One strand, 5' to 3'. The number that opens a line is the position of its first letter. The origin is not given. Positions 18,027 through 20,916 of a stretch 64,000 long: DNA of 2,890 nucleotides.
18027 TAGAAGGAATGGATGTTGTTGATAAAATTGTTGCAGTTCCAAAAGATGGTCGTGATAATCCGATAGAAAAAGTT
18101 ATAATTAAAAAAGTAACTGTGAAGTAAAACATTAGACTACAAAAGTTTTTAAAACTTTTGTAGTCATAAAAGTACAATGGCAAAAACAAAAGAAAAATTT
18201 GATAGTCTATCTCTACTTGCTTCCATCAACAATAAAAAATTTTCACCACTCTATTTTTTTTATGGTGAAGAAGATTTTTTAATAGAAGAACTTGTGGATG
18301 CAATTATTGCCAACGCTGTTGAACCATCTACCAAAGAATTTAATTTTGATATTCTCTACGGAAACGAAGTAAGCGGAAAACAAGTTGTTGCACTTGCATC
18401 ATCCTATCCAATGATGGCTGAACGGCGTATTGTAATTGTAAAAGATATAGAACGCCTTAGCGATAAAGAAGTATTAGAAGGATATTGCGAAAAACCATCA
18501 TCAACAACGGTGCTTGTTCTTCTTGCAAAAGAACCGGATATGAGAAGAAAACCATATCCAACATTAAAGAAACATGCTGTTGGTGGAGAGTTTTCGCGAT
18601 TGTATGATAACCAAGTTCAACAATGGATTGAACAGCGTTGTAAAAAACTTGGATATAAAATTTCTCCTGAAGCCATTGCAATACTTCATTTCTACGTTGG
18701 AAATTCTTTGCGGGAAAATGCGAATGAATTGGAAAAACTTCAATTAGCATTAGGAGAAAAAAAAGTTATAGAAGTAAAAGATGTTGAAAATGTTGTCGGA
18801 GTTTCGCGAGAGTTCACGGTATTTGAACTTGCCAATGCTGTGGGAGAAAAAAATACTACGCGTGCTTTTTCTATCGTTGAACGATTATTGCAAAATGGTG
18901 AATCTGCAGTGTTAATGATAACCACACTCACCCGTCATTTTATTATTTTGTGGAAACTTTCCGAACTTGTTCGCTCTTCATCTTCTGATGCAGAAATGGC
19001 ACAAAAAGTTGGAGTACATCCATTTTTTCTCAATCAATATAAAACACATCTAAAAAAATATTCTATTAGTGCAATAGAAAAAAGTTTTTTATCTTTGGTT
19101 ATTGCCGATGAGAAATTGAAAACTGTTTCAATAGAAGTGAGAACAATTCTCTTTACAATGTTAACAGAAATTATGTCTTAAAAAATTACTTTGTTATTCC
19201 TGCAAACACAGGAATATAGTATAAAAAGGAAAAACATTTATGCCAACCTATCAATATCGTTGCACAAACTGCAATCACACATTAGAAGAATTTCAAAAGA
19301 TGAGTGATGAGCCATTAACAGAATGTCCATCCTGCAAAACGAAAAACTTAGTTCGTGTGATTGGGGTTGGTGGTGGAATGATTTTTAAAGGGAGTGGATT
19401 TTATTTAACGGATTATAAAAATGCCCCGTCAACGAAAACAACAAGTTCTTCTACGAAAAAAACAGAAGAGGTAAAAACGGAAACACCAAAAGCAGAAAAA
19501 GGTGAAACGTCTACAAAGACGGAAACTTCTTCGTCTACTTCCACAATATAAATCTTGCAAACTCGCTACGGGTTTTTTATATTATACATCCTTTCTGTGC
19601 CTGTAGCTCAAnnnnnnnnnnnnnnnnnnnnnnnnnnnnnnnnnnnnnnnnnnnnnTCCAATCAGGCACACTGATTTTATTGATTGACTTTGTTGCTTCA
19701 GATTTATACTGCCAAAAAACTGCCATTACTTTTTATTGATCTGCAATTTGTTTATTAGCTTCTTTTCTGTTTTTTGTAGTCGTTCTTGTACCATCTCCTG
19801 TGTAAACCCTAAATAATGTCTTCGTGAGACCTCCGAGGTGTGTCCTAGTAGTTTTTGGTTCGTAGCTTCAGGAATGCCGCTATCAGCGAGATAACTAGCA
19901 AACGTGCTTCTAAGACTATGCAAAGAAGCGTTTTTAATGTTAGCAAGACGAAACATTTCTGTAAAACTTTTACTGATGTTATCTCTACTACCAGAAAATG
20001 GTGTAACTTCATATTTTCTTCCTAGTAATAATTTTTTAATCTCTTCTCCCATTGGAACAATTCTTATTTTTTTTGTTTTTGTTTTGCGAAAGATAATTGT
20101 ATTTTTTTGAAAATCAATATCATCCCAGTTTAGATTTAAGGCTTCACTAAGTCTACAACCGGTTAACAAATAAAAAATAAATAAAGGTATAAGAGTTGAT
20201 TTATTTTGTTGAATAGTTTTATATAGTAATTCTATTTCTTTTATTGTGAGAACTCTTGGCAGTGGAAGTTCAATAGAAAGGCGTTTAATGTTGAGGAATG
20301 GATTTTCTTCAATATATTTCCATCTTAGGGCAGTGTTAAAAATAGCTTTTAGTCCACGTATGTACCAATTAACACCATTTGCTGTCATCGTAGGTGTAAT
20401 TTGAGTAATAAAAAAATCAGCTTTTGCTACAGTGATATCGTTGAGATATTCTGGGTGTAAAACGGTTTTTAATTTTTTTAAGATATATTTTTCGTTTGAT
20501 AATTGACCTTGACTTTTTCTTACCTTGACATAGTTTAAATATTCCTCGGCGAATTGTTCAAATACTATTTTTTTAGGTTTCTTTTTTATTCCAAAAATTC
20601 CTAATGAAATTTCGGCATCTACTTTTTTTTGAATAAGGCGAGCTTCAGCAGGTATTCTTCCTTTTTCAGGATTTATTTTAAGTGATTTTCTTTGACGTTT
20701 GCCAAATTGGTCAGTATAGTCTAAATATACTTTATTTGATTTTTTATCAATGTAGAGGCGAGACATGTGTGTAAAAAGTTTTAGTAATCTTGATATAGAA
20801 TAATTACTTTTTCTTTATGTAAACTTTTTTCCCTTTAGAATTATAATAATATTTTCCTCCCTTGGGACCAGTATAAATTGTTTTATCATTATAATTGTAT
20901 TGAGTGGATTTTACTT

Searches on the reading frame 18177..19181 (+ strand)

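Call 63: search_protein_families(library=pfam, proteins=[window:18177-19181:+], max_evalue=0.00001)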
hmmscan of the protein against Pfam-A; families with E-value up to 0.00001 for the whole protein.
window:18177-19181:+ (334 aa): 2 families
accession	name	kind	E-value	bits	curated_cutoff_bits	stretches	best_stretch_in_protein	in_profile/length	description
PF21694.2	DNA_pol3_delta_C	-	1.2e-20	74.2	27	1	214-329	3-118/121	DNA polymerase III delta subunit, C-terminal domain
PF06144.19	DNA_pol3_delta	-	1.1e-17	64.6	21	1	26-135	1-119/124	DNA polymerase III, delta subunit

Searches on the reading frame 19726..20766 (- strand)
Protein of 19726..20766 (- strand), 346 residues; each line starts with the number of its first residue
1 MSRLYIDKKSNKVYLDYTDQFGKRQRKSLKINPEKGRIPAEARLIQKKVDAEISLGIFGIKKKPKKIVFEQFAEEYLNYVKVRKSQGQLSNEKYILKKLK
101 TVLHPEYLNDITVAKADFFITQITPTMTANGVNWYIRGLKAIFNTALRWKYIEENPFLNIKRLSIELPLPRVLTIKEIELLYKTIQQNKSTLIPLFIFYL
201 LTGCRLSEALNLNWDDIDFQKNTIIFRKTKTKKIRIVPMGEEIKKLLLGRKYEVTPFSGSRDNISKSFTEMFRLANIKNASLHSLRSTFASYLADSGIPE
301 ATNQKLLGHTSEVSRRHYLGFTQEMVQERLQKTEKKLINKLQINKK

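Call 49: search_protein_families(library=phrogs, proteins=[window:19726-20766:-], max_evalue=0.001)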
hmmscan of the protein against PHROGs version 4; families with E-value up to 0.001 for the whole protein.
window:19726-20766:- (346 aa): 7 families
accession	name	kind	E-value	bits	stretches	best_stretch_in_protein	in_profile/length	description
phrog_1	-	integration and excision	2.2e-54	186.8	1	5-337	115-451/611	integrase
phrog_216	-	integration and excision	2.3e-34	119.9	1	133-335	16-238/301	integrase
phrog_7685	-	integration and excision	5.9e-08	33.5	1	260-335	163-237/240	integrase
phrog_9208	-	integration and excision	0.00011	23.2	1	181-311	95-219/241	integrase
phrog_7269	-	integration and excision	0.00014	22.7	1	279-331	27-79/89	integrase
phrog_7244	-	integration and excision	0.00046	20.5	1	7-234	15-240/263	integrase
phrog_5830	-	integration and excision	0.00078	19.7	1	173-237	112-176/318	integrase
